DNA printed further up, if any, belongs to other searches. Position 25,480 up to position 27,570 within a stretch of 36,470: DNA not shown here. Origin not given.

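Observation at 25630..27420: Orphan three-domain protein (winged helix, ATP-binding-like core, FkbM-like methyltransferase) packed between the Wzx flippase and the Wzy-like gene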

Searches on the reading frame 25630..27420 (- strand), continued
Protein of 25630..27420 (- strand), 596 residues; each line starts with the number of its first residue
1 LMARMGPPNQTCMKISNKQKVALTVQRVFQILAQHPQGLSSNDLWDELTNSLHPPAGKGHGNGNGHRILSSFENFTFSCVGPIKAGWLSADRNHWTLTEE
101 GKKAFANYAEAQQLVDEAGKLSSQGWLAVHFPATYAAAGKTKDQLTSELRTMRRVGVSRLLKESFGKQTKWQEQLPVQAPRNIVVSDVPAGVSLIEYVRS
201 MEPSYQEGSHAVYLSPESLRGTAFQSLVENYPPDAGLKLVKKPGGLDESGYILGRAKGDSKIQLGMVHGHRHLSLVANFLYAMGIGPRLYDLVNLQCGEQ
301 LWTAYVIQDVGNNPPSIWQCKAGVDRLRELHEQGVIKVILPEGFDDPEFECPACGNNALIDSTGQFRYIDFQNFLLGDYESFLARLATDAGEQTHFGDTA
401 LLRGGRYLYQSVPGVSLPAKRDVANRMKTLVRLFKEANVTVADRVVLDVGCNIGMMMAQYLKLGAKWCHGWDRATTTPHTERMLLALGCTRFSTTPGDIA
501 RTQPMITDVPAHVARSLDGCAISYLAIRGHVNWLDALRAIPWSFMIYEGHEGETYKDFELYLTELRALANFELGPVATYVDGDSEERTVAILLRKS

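Call 24: fold_search(model_id=the predicted structure, library=pdb)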
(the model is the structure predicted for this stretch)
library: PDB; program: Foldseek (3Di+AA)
matches with E <= 10: 1861; with E <= 0.001: 370
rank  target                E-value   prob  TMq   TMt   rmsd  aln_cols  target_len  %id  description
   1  4qnv_A                8.0e-07  1.00  0.25  0.41   6.4       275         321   15  Crystal structure of Cx-SAM bound CmoB from E. coli in P6122 (released 2014-09-17)
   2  4qnx_A                1.2e-06  1.00  0.23  0.40   5.9       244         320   15  Crystal structure of apo-CmoB (released 2014-09-17)
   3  4qnx_B                1.7e-06  1.00  0.23  0.39   5.9       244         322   15  Crystal structure of apo-CmoB (released 2014-09-17)
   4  1uwv                  2.8e-06  1.00  0.22  0.30   4.2       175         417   14  Crystal Structure of RumA, the iron-sulfur cluster containing E. coli 23S Ribosomal RNA 5-Methyluridine Methyltransferas (released 2004-03-18)
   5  2bh2_B                2.9e-06  1.00  0.22  0.30   4.5       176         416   13  Crystal Structure of E. coli 5-methyluridine methyltransferase RumA in complex with ribosomal RNA substrate and S-aden (released 2005-03-30)
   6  4qnu_E                3.3e-06  1.00  0.23  0.40   5.9       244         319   15  Crystal structure of CmoB bound with Cx-SAM in P21212 (released 2014-09-17)
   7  4qnu_B                3.6e-06  1.00  0.23  0.39   6.3       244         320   15  Crystal structure of CmoB bound with Cx-SAM in P21212 (released 2014-09-17)
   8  7ct8_B                3.6e-06  1.00  0.23  0.39   6.9       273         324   17  Crystal structure of apo CmoB from Vibrio Vulnificus (released 2021-03-03)
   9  7ux8_A                4.1e-06  1.00  0.21  0.31  15.0       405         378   14  Crystal structure of MfnG, an L- and D-tyrosine O-methyltransferase from the marformycin biosynthesis pathway of Strep (released 2022-09-28)
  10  7ct8_A                4.3e-06  1.00  0.22  0.36   6.7       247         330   16  Crystal structure of apo CmoB from Vibrio Vulnificus (released 2021-03-03)
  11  2bh2_A                4.5e-06  1.00  0.23  0.31   6.2       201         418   14  Crystal Structure of E. coli 5-methyluridine methyltransferase RumA in complex with ribosomal RNA substrate and S-aden (released 2005-03-30)
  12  4qnu_A                4.5e-06  1.00  0.23  0.39   6.1       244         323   15  Crystal structure of CmoB bound with Cx-SAM in P21212 (released 2014-09-17)
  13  7cta_B                4.5e-06  1.00  0.25  0.41   6.2       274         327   15  Crystal structure of Cx-SAM bound CmoB from Vibrio vulnificus (released 2021-03-03)
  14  7ct9_A                4.5e-06  1.00  0.24  0.39   6.3       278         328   16  Crystal structure of SAH bound CmoB from Vibrio Vulnificus (released 2021-03-03)
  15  7ux6_B                5.3e-06  1.00  0.22  0.34  14.6       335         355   16  Crystal structure of MfnG, an L- and D-tyrosine O-methyltransferase from the marformycin biosynthesis pathway of Strep (released 2022-10-12)
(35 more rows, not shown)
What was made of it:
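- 25630..26154 (-): Class-I (Rossmann-fold) SAM-dependent methyltransferase domain (aa 411-584) plus the stop codon. Motif I is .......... D460 ends beta2. R479, E536 and R575 are near-invariant. Foldseek PDB: CmoB 8e-7, RumA, DnrK and others, probability 1.0 (call 24).
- On Class-I SAM-dependent methyltransferases: Foldseek: CmoB, RumA, DnrK, METTL5 and others, E 8e-7 to 3e-5, probability 1.0 (call 24).
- Closest known: CmoB-type and other class-I SAM methyltransferases. Same: Fold match E is 8e-7 (call 24).
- Foldseek hits at probability 1.0, E down to 8e-7 (call 24).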

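Call 32: search_protein_representatives(alignment_id=A1)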
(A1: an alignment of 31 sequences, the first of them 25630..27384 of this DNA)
Query: 31 sequences, 582 profile positions. Proteins with E-value up to 0.001 (for the whole library): 773; up to 1e-10: 453; up to 1e-30: 246. The best 150 are listed.
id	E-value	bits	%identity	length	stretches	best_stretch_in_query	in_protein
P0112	6.9e-283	955.7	-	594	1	1-581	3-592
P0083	1.1e-282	955.0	-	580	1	1-581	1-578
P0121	3.1e-215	732.3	-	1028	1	7-581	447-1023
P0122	1.9e-184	630.7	-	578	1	1-581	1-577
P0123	1.1e-178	611.6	-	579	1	1-580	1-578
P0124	3.5e-177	606.7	-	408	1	1-405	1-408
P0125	7.1e-168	575.9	-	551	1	6-580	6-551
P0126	7.0e-164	562.8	-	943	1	106-581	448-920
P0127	8.7e-164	562.5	-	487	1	110-580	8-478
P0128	4.1e-163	560.2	-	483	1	111-581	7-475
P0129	2.1e-158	544.7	-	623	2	342-581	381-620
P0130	1.6e-157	541.8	-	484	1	106-581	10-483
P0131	5.0e-157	540.1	-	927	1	112-581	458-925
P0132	2.6e-156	537.8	-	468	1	113-580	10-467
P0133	1.3e-155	535.5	-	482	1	110-581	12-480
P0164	3.6e-110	385.4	-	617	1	174-581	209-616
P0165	1.7e-107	376.6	-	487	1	178-581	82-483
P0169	9.2e-101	354.3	-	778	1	160-579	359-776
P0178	1.7e-95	337.0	-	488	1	152-581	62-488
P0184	1.9e-93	330.2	-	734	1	157-579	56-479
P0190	9.5e-93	327.9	-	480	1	172-580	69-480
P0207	1.3e-84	301.1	-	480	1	175-581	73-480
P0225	2.6e-75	270.3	-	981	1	176-581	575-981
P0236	3.5e-72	260.0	-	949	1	163-581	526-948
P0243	2.0e-68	247.6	-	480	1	138-581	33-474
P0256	9.0e-64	232.2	-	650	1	261-581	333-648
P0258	1.5e-63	231.5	-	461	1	172-575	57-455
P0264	6.1e-60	219.6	-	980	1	165-553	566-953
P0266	1.1e-59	218.8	-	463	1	155-578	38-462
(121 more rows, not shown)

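Call 33: search_protein_families(library=pfam, proteins=[P0121, P0126, P0131, P0169, P0225, P0236, P0264, P0256, P0184, P0164], max_evalue=0.001)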
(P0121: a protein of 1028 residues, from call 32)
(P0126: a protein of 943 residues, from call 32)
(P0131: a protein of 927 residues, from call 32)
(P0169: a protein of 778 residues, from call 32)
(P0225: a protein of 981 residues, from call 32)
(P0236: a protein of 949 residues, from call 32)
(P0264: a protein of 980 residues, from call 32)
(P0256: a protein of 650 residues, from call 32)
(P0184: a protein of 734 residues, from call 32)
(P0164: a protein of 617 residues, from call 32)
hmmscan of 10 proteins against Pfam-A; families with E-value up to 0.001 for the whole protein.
P0121 (1028 aa): 0 families

P0126 (943 aa): 2 families
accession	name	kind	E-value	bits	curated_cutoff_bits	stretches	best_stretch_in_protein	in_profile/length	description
PF01943.22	Polysacc_synt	-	4.9e-16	59.4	28.2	1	25-298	8-273/274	Polysaccharide biosynthesis protein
PF13440.11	Polysacc_synt_3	-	3.2e-07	30.3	23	1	42-332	1-275/293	Polysaccharide biosynthesis protein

P0131 (927 aa): 2 families
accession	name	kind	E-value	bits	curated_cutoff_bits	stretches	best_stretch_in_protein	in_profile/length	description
PF01943.22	Polysacc_synt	-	1.2e-13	51.6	28.2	1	27-299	7-272/274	Polysaccharide biosynthesis protein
PF13440.11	Polysacc_synt_3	-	6.6e-06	26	23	1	46-342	2-284/293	Polysaccharide biosynthesis protein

P0169 (778 aa): 3 families
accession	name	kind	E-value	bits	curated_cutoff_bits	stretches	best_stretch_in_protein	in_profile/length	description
PF00535.33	Glycos_transf_2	-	1.6e-30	106.7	23.3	1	5-110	1-108/168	Glycosyl transferase family 2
PF10111.15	Glyco_tranf_2_2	-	8.5e-17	62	27.3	1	5-196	1-210/276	Glycosyltransferase like family 2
PF13641.12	Glyco_tranf_2_3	-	4.7e-12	46.9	27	1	2-189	1-197/230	Glycosyltransferase like family 2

P0225 (981 aa): 2 families
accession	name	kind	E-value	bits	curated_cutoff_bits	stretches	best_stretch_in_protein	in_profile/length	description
PF13440.11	Polysacc_synt_3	-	5.9e-76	255.9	23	1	50-342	1-292/293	Polysaccharide biosynthesis protein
PF01943.22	Polysacc_synt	-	3.6e-25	89.4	28.2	1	32-294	7-274/274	Polysaccharide biosynthesis protein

P0236 (949 aa): 2 families
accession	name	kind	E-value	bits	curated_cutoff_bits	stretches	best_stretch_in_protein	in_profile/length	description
PF13440.11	Polysacc_synt_3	-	5.7e-64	216.6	23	1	1-272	18-292/293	Polysaccharide biosynthesis protein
PF01943.22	Polysacc_synt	-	9.4e-16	58.5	28.2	1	3-221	44-271/274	Polysaccharide biosynthesis protein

P0264 (980 aa): 2 families
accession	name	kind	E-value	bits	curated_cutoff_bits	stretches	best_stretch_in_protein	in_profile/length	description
PF13440.11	Polysacc_synt_3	-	9.7e-67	225.7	23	1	34-325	1-291/293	Polysaccharide biosynthesis protein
PF01943.22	Polysacc_synt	-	1.6e-24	87.2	28.2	1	12-277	3-273/274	Polysaccharide biosynthesis protein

P0256 (650 aa): 1 family
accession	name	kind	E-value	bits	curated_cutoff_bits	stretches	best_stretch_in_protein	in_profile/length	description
PF01569.27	PAP2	-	2.1e-16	60.3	27.2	1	91-204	3-124/130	PAP2 superfamily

P0184 (734 aa): 12 families
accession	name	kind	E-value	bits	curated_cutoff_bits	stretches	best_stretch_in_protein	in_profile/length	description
PF13847.12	Methyltransf_31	-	4.4e-09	36.6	27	1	528-659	5-127/145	Methyltransferase domain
PF13649.12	Methyltransf_25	-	6.2e-09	36.9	27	1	530-612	1-84/97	Methyltransferase domain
PF01728.25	FtsJ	-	1.1e-07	32.4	24.1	0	524-577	20-70/181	FtsJ-like methyltransferase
PF08241.18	Methyltransf_11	-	9.6e-07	29.8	21.2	1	531-607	1-75/95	Methyltransferase domain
PF13489.12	Methyltransf_23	-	1e-06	29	27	1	524-645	20-119/164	Methyltransferase domain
PF08003.17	Methyltransf_9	-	1e-06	28.4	23.8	0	311-360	101-146/315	Protein of unknown function (DUF1698)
PF05175.20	MTS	-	1.2e-06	28.8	23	1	521-597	25-103/170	Methyltransferase small domain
PF02527.21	GidB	-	1.4e-06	28.2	27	1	527-598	49-121/184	rRNA small subunit methyltransferase G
PF06325.19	PrmA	-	2.3e-06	27.7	22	1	525-597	160-231/296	Ribosomal protein L11 methyltransferase (PrmA)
PF03848.20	TehB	-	2.3e-06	27.6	20.4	1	528-618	32-121/193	Tellurite resistance protein TehB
PF08242.18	Methyltransf_12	-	5.9e-06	27.4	30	1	531-607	1-80/98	Methyltransferase domain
PF03602.21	Cons_hypoth95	-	0.00095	19.3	24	0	525-597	40-118/182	Conserved hypothetical protein 95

P0164 (617 aa): 0 families
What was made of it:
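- These point to lipid-linked glycan or phosphate chemistry: GT2 (P0169), PAP2 lipid phosphatase (P0256), and an extra methyltransferase (P0184) (call 33). Fusions to Wzx, GT2 and PAP2 place the core at the membrane machinery (call 33).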

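Call 43: list_cluster_members(proteins=[P0127, P0130, P0165, P0178, P0190, P0207, P0225, P0243, P0258, P0266])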
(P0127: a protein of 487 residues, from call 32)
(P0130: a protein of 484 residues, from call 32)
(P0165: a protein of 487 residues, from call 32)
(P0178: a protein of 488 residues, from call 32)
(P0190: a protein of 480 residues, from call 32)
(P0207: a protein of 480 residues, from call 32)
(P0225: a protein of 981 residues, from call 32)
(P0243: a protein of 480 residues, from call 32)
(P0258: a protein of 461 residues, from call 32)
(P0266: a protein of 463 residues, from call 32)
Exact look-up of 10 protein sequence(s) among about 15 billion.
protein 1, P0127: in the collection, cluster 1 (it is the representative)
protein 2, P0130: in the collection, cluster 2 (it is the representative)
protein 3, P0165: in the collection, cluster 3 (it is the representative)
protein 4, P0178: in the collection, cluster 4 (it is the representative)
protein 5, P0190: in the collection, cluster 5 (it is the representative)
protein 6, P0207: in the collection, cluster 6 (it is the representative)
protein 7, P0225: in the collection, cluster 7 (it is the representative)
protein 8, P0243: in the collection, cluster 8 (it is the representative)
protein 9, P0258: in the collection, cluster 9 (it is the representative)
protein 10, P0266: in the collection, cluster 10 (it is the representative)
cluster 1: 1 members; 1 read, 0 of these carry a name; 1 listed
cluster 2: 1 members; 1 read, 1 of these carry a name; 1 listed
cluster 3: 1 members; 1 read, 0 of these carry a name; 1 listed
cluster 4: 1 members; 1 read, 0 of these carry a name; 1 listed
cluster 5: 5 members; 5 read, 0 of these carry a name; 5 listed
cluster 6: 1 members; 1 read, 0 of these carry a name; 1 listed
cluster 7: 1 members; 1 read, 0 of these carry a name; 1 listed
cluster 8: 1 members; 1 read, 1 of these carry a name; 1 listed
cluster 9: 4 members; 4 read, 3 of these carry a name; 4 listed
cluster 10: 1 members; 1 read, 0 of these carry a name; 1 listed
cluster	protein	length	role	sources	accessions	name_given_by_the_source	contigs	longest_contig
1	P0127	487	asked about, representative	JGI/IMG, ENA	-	-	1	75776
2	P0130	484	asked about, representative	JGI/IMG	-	hypothetical protein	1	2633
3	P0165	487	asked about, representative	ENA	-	-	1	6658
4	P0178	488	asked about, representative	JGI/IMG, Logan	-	-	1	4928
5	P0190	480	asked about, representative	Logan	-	-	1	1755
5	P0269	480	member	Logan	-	-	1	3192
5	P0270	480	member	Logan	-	-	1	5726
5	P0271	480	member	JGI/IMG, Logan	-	-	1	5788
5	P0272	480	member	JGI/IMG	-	-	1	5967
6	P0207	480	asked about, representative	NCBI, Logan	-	-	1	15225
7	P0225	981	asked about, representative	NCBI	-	-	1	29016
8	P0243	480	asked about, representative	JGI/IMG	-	hypothetical protein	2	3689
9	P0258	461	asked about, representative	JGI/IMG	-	hypothetical protein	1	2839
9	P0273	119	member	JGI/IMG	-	hypothetical protein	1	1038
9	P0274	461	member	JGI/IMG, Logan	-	hypothetical protein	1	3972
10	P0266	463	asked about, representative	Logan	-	-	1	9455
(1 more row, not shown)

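Call 45: find_related_loci(query=A1, collection=genome_contigs, flank=8000)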
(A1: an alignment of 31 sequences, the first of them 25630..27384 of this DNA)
Query A1 (584 aa) in genome_contigs; peptide patterns used: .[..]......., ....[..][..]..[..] (x = any residue, [..] = any of these).
128 stretches matched a pattern; 67 encode a relative of the query (tblastn E <= 1e-3); 67 distinct loci.
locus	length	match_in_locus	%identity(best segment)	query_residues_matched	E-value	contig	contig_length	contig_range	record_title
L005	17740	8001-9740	95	1-584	0e+0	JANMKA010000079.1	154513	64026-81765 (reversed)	MAG: Blastocatellia bacterium isolate OTE_64_metabat_267 OTE_64_k141_596469, whole genome shotgun sequence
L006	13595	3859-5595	68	4-583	0e+0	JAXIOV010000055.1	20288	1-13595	MAG: Pyrinomonadaceae bacterium isolate Fractures_MAG_02 c_000000193688, whole genome shotgun sequence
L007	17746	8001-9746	66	1-584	0e+0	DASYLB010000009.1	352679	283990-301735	MAG TPA_asm: Pyrinomonadaceae bacterium isolate SMAG_U4337 k141_3831707, whole genome shotgun sequence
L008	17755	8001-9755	64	1-583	0e+0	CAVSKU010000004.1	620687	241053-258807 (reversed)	MAG: Pyrinomonadaceae bacterium isolate MFD09206.bin.1.225 genome assembly, contig: contig_279, whole genome shotgun seq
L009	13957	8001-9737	85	1-583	0e+0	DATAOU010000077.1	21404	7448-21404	MAG TPA_asm: Pyrinomonadaceae bacterium isolate SMAG_U7053 k141_1880414, whole genome shotgun sequence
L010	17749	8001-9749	59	1-583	0e+0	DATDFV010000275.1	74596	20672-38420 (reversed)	MAG TPA_asm: Pyrinomonadaceae bacterium isolate SMAG_U235 k141_503834, whole genome shotgun sequence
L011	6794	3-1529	64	77-583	0e+0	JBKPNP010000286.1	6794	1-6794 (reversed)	MAG: Acidobacteriota bacterium isolate GS_HAYS_MAG_00037 GS_HAYS_000001657440, whole genome shotgun sequence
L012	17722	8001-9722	54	1-582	0e+0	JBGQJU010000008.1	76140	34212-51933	MAG: Pyrinomonadaceae bacterium isolate OBJ2_061818_070_16 k141_1121467_length_76140_cov_11.0045, whole genome shotgun s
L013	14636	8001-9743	53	1-582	0e+0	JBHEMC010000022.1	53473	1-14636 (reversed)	MAG: Pyrinomonadaceae bacterium isolate S2_bin.48.strict S2_NODE_22, whole genome shotgun sequence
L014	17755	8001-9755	53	1-584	0e+0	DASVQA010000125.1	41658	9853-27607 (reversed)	MAG TPA_asm: Pyrinomonadaceae bacterium isolate SMAG_U3194 k141_599895, whole genome shotgun sequence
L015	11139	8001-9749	53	1-583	0e+0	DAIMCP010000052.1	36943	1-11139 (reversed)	MAG TPA_asm: Pyrinomonadaceae bacterium isolate CTOTU26094 NODE_309_length_36943_cov_7.286787, whole genome shotgun sequ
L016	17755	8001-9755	53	1-584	0e+0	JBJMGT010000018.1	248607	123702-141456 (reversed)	MAG: Pyrinomonadaceae bacterium isolate H3_16_all_fractions_metab_47_61_0 k255_4819274, whole genome shotgun sequence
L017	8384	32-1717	55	13-582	0e+0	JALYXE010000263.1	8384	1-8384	MAG: Acidobacteriota bacterium isolate KAP bin5 SD1490-92_k127_538650, whole genome shotgun sequence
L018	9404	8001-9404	64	1-468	0e+0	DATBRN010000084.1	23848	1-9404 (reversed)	MAG TPA_asm: Pyrinomonadaceae bacterium isolate SMAG_U4130 k141_2332617, whole genome shotgun sequence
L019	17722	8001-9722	52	1-582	0e+0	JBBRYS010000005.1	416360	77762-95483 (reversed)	MAG: Pyrinomonadales bacterium isolate La5_metabat2.134 La5_metabat2.134_K_1790546_L_416360_cov_28.0011, whole genome sh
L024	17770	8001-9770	48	4-584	0e+0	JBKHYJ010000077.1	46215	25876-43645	MAG: Blastocatellia bacterium isolate NC_bin.3.orig k127_343302, whole genome shotgun sequence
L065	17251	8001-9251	33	170-582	4e-62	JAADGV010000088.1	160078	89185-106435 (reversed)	MAG: Planctomycetota bacterium isolate M_MetaBat.130 contig-127_206, whole genome shotgun sequence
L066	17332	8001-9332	31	114-584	7e-59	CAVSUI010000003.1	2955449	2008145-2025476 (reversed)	MAG: uncultured Gemmatimonadales bacterium isolate MFD09603.bin.2.292 genome assembly, contig: contig_4868, whole genome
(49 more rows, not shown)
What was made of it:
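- Tried and rejected: Alignment A1 was used instead (call 45).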
